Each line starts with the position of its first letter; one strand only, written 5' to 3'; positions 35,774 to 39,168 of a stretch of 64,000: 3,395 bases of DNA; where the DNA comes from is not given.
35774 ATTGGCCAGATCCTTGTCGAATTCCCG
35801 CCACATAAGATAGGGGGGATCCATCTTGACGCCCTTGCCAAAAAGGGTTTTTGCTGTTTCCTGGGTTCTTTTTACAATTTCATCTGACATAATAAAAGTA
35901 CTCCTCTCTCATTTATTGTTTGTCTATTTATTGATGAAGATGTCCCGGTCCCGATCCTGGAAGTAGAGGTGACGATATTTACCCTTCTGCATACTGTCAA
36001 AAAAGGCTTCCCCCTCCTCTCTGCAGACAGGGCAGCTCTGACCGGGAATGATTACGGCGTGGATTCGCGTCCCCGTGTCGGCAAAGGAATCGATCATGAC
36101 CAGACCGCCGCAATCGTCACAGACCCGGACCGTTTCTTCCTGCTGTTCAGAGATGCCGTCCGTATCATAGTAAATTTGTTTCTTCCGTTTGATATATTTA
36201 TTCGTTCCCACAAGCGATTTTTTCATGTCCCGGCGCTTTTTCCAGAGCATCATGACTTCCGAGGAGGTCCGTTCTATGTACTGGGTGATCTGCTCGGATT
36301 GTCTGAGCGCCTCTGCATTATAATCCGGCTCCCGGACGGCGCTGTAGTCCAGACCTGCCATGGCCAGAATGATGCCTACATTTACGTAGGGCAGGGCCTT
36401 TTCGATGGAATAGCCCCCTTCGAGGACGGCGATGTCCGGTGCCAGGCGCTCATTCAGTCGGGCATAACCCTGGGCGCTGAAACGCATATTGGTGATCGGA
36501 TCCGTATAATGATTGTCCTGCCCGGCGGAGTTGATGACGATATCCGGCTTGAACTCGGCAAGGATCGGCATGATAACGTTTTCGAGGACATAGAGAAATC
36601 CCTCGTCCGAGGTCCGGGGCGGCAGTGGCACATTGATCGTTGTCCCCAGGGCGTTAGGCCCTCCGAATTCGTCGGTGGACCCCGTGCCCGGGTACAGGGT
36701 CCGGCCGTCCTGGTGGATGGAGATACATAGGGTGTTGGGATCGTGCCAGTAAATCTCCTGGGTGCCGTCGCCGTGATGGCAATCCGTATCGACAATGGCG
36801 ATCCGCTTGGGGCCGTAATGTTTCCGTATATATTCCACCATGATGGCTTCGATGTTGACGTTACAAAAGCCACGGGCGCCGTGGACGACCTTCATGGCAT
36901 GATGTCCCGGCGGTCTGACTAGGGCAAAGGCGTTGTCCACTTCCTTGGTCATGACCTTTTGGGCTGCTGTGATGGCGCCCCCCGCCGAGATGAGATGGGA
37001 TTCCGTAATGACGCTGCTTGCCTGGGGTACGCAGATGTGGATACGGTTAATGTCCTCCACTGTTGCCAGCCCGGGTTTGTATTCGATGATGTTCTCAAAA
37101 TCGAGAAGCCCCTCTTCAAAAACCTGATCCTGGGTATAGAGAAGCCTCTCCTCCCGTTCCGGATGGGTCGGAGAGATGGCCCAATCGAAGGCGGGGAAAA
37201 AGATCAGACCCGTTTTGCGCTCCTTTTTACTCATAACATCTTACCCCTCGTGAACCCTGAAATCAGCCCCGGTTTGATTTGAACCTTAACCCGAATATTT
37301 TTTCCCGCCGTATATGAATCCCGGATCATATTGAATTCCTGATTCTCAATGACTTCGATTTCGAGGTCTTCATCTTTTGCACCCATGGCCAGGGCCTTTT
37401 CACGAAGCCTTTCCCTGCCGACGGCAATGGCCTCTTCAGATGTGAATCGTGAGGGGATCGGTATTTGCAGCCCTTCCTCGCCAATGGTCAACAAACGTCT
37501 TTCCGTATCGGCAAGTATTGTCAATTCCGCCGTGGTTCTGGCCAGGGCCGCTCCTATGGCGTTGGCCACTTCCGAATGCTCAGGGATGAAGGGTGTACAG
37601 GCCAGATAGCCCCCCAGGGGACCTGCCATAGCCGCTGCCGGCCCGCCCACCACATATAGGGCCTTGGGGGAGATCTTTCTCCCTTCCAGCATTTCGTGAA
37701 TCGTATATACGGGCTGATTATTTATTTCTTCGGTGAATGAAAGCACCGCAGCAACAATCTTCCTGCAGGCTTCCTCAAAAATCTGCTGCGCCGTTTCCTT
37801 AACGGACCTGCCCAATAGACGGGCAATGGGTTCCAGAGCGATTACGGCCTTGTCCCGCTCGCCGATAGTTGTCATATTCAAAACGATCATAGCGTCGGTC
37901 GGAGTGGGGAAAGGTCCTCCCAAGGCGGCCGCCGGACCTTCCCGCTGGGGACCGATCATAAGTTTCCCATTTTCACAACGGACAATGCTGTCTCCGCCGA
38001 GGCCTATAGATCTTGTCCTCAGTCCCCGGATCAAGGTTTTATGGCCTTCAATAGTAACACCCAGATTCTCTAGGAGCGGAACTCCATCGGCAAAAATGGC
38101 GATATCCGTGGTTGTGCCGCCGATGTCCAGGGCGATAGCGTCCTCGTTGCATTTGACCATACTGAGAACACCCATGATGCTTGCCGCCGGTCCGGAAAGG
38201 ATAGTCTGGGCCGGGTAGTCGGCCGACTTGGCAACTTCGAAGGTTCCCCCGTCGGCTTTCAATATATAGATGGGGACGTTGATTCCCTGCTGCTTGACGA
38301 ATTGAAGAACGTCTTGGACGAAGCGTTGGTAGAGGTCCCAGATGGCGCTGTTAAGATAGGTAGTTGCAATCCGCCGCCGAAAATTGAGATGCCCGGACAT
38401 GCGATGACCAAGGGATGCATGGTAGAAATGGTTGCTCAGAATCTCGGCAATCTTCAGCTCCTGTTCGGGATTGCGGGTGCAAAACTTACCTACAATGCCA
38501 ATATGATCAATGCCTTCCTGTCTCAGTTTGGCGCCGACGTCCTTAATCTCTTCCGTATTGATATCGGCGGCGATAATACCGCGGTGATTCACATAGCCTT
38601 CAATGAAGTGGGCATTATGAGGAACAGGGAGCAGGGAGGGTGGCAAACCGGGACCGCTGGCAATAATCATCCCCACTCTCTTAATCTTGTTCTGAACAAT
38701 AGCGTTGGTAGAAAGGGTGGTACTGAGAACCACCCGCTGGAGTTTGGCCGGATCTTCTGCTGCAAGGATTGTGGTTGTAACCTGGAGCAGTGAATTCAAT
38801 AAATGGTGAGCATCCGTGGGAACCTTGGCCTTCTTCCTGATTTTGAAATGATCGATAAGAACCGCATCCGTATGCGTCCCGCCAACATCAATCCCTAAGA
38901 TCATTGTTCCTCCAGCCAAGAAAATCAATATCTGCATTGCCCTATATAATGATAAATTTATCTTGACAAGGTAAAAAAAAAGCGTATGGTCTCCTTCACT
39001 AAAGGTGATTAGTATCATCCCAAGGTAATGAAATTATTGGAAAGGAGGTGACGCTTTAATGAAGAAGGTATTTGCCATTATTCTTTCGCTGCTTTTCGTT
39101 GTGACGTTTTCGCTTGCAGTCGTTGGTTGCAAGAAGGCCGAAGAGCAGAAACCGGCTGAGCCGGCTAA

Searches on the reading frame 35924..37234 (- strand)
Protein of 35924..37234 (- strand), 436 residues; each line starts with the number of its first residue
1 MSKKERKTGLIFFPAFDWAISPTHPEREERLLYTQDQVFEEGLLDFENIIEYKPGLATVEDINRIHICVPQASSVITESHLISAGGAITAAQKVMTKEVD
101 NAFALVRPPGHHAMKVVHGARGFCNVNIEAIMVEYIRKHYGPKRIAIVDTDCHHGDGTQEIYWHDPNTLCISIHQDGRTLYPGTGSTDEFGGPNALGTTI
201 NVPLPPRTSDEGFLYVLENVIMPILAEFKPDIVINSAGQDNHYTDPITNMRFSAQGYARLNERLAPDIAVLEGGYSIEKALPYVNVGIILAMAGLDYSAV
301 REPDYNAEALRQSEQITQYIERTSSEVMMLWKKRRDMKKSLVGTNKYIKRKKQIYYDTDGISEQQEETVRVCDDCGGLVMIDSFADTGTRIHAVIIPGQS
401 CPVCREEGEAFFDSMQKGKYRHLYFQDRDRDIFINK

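Call 72: search_protein_families(library=pfam, proteins=[window:35924-37234:-], max_evalue=0.00001)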
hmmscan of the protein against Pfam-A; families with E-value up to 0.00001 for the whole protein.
window:35924-37234:- (436 aa): 1 family
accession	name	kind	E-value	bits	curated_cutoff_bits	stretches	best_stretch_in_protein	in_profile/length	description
PF00850.24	Hist_deacetyl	-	1.4e-67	228.6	27.9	1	76-279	77-286/298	Histone deacetylase domain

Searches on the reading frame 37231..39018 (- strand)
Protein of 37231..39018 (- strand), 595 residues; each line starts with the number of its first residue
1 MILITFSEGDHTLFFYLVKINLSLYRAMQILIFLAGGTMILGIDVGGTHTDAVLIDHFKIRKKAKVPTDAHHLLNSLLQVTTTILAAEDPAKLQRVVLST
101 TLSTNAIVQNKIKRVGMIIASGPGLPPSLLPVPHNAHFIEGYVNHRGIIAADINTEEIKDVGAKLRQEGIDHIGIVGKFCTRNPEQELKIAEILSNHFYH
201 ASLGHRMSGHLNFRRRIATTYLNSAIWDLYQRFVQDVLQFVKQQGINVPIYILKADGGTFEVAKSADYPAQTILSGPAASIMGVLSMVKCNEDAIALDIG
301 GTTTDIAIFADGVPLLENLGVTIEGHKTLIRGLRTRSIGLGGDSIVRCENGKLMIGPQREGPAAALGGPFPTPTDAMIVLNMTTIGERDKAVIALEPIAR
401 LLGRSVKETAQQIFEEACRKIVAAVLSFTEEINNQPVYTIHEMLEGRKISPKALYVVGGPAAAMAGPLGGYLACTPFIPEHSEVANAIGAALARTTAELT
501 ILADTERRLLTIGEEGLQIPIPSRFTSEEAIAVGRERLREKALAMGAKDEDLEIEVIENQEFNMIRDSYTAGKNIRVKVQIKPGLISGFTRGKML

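Call 72: search_protein_families(library=pfam, proteins=[window:37231-39018:-], max_evalue=0.00001)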
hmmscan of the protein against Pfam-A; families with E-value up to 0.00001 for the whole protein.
window:37231-39018:- (595 aa): 2 families
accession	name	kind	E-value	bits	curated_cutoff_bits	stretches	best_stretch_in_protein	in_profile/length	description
PF01968.24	Hydantoinase_A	-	2e-44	152.4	22.9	1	216-498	1-290/291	Hydantoinase/oxoprolinase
PF05378.19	Hydant_A_N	-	4.6e-25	88.8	25.2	1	41-197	2-175/176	Hydantoinase/oxoprolinase N-terminal region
